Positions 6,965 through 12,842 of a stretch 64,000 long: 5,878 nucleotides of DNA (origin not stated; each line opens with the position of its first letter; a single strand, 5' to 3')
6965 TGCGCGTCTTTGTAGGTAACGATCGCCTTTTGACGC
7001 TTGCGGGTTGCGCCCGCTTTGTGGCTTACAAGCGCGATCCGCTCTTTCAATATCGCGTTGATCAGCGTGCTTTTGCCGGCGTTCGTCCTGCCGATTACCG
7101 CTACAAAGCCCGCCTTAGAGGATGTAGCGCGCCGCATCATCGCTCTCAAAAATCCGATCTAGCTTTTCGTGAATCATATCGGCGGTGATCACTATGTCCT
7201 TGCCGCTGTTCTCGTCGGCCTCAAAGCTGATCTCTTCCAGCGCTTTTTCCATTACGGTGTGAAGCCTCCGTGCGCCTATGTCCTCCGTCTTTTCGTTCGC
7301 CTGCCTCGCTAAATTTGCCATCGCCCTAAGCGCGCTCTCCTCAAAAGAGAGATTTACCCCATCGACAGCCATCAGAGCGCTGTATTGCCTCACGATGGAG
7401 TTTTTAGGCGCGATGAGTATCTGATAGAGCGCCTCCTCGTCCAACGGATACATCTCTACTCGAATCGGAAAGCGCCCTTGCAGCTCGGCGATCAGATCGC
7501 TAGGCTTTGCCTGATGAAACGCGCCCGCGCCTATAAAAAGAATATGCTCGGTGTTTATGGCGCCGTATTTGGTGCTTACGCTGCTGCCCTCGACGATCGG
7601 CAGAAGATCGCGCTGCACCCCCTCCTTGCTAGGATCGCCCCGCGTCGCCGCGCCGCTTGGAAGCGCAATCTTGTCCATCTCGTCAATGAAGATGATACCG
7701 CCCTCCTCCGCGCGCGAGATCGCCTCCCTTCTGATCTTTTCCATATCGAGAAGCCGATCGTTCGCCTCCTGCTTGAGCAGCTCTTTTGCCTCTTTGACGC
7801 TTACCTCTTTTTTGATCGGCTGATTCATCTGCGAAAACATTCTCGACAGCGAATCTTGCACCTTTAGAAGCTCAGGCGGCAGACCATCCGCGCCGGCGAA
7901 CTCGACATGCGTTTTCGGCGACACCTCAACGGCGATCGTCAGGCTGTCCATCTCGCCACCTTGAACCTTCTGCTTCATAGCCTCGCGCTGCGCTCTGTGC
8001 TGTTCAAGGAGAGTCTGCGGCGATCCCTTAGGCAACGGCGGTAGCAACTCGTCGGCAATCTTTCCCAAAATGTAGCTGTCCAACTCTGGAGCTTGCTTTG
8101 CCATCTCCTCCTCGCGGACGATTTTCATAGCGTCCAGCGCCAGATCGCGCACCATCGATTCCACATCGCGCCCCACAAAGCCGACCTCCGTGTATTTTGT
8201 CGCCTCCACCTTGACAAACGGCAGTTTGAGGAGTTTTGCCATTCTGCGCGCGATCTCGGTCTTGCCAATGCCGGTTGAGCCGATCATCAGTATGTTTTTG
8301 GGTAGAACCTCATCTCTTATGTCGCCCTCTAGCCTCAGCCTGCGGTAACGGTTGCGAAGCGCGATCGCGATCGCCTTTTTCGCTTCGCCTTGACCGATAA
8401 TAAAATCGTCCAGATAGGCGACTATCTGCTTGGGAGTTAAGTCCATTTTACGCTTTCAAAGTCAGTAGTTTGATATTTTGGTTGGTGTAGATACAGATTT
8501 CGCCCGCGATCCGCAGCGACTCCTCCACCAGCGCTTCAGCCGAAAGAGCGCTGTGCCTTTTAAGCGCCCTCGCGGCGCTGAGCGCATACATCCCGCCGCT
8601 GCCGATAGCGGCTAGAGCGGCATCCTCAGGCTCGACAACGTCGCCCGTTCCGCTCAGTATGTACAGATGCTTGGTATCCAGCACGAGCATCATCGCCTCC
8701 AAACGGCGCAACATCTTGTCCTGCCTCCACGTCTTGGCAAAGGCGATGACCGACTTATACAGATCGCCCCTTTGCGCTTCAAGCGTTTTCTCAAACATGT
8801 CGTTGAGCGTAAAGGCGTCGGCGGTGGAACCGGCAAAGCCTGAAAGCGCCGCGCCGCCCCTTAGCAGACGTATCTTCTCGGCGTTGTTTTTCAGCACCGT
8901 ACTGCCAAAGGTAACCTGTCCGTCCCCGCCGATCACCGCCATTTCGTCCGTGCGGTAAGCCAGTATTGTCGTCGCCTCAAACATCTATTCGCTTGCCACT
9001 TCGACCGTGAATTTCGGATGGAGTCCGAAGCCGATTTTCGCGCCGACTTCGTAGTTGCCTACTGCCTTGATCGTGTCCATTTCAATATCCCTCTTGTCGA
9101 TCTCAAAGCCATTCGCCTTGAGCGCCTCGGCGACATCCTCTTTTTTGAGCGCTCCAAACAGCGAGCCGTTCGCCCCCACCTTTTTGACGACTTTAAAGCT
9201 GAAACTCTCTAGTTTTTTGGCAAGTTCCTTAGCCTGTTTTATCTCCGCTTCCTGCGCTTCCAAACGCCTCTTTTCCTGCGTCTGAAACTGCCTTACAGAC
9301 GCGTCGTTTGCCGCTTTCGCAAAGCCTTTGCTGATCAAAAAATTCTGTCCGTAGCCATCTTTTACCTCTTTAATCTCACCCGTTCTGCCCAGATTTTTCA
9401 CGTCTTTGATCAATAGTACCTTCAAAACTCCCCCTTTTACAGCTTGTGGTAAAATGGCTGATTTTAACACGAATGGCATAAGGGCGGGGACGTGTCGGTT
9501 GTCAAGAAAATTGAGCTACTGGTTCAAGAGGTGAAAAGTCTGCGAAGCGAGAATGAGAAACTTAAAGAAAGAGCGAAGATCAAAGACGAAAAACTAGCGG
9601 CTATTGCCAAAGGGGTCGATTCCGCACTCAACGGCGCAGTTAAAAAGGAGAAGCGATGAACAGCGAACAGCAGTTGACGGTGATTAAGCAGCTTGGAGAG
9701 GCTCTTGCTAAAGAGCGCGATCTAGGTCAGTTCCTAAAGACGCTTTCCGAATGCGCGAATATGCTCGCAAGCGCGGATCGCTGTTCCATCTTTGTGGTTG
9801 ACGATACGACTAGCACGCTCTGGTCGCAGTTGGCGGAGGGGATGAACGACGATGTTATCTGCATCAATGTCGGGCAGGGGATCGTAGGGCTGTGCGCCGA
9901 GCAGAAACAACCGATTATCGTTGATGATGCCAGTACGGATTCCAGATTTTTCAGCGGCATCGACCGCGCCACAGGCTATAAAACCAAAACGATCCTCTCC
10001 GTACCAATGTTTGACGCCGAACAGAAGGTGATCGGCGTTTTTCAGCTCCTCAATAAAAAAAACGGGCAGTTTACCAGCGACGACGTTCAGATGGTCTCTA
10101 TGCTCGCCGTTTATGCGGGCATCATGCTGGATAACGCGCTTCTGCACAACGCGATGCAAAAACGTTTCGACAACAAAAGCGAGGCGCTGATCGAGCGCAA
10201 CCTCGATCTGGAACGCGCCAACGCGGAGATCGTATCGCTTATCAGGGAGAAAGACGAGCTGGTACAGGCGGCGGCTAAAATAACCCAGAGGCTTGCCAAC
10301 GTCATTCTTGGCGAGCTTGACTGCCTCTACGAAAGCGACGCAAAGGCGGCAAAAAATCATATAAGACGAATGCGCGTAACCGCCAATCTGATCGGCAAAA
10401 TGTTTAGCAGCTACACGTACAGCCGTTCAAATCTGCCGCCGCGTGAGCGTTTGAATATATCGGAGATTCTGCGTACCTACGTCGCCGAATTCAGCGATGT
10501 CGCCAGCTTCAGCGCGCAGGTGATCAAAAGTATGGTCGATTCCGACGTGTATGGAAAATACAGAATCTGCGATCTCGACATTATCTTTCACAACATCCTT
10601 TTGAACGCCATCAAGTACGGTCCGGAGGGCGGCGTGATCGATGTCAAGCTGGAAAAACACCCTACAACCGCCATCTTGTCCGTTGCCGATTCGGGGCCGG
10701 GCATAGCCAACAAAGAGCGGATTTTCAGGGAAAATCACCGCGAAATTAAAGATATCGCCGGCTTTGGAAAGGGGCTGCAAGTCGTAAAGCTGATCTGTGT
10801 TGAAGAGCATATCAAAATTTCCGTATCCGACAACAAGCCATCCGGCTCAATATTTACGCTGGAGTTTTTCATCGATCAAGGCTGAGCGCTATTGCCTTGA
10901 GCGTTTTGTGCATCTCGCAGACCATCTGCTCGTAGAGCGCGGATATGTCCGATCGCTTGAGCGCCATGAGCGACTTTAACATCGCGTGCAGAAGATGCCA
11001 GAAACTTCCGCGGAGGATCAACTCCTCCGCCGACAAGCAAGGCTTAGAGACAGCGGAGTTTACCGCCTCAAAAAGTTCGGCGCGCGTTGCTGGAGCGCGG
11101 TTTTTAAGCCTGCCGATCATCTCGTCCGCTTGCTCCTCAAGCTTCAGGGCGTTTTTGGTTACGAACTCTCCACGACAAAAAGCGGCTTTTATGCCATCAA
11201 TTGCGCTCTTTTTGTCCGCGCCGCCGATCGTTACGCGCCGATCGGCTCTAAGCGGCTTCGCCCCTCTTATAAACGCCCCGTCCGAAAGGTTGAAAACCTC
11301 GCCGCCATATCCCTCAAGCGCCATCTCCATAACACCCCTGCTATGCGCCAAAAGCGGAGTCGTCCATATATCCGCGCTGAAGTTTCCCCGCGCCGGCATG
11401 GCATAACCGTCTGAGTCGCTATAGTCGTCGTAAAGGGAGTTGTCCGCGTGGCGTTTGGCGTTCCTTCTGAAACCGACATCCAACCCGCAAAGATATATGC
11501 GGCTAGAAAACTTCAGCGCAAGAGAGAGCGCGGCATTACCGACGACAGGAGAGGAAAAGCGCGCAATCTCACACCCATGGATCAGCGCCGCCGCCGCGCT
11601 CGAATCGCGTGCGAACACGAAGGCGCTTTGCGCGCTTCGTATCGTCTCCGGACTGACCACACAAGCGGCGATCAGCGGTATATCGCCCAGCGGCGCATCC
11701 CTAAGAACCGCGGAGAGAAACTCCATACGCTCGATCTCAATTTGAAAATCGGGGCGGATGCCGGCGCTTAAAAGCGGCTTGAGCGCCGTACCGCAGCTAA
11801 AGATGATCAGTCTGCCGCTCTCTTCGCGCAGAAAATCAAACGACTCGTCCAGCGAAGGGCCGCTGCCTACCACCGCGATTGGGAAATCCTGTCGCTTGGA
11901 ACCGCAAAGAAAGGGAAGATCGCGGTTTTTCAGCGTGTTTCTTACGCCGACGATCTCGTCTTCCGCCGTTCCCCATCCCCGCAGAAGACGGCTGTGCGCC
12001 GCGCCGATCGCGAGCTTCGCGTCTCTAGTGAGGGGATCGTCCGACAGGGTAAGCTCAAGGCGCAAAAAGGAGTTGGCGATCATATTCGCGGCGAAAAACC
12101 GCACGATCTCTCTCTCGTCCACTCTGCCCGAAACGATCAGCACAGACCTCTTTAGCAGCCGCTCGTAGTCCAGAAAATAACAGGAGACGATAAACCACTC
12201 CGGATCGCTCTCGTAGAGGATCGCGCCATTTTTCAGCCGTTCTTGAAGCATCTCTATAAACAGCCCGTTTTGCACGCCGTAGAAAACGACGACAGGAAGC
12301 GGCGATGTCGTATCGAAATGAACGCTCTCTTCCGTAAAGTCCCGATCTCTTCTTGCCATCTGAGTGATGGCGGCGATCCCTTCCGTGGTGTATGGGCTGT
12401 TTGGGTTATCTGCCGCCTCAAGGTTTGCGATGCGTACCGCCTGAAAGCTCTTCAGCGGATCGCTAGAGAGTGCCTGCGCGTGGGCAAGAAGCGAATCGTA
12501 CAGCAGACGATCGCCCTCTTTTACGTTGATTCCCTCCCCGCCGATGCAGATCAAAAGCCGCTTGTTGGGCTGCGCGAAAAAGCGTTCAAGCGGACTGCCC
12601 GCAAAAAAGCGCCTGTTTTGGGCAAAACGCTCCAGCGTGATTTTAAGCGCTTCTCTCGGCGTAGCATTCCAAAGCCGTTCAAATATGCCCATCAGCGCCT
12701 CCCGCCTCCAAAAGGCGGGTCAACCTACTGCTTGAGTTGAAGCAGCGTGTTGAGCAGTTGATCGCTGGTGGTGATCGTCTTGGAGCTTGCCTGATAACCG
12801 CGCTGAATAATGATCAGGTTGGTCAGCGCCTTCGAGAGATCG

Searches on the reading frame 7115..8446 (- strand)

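Call 38: search_protein_families(library=pfam, proteins=[window:7115-8446:-], max_evalue=0.000001)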
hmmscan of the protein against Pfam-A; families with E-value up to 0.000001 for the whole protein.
window:7115-8446:- (443 aa): 2 families
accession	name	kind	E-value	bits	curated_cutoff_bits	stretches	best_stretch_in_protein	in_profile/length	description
PF07724.20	AAA_2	-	2.2e-32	112.8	27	1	178-329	3-166/166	AAA domain (Cdc48 subfamily)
PF00004.35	AAA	-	9.9e-13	49.1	21.2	0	232-331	39-128/131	ATPase family associated with various cellular activities (AAA)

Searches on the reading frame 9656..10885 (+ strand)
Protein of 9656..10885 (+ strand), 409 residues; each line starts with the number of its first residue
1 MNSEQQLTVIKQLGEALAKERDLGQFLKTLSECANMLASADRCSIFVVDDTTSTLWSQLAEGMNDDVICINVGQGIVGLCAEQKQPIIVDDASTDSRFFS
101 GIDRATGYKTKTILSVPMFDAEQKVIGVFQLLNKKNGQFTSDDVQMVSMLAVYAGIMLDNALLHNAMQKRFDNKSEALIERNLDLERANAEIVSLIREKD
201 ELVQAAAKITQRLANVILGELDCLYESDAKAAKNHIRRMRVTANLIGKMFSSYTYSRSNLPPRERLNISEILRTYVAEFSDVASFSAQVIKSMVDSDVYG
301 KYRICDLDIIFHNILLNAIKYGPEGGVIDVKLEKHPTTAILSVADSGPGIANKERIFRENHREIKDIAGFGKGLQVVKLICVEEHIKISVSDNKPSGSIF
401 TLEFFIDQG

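Call 38: search_protein_families(library=pfam, proteins=[window:9656-10885:+], max_evalue=0.000001)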
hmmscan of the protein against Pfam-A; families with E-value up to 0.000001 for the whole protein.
window:9656-10885:+ (409 aa): 4 families
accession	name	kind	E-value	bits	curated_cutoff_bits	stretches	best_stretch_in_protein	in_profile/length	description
PF01590.32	GAF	-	1.1e-16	62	22.4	1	23-156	2-131/133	GAF domain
PF13185.12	GAF_2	-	7.8e-16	59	28.6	1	28-159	9-136/136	GAF domain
PF02518.31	HATPase_c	-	6.9e-13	49.5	26.4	1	307-404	6-107/111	Histidine kinase-, DNA gyrase B-, and HSP90-like ATPase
PF13492.12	GAF_3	-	8e-09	36.4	27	1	22-160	1-129/129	GAF domain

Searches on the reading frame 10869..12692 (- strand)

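Call 37: search_protein_families(library=pfam, proteins=[window:10869-12692:-], max_evalue=0.000001)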
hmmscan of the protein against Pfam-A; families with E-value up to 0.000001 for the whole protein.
window:10869-12692:- (607 aa): 1 family
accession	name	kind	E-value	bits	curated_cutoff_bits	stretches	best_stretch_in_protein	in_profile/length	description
PF01973.23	MptE-like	-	9.7e-29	100.8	34.6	1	263-410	19-170/171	6-hydroxymethylpterin diphosphokinase MptE-like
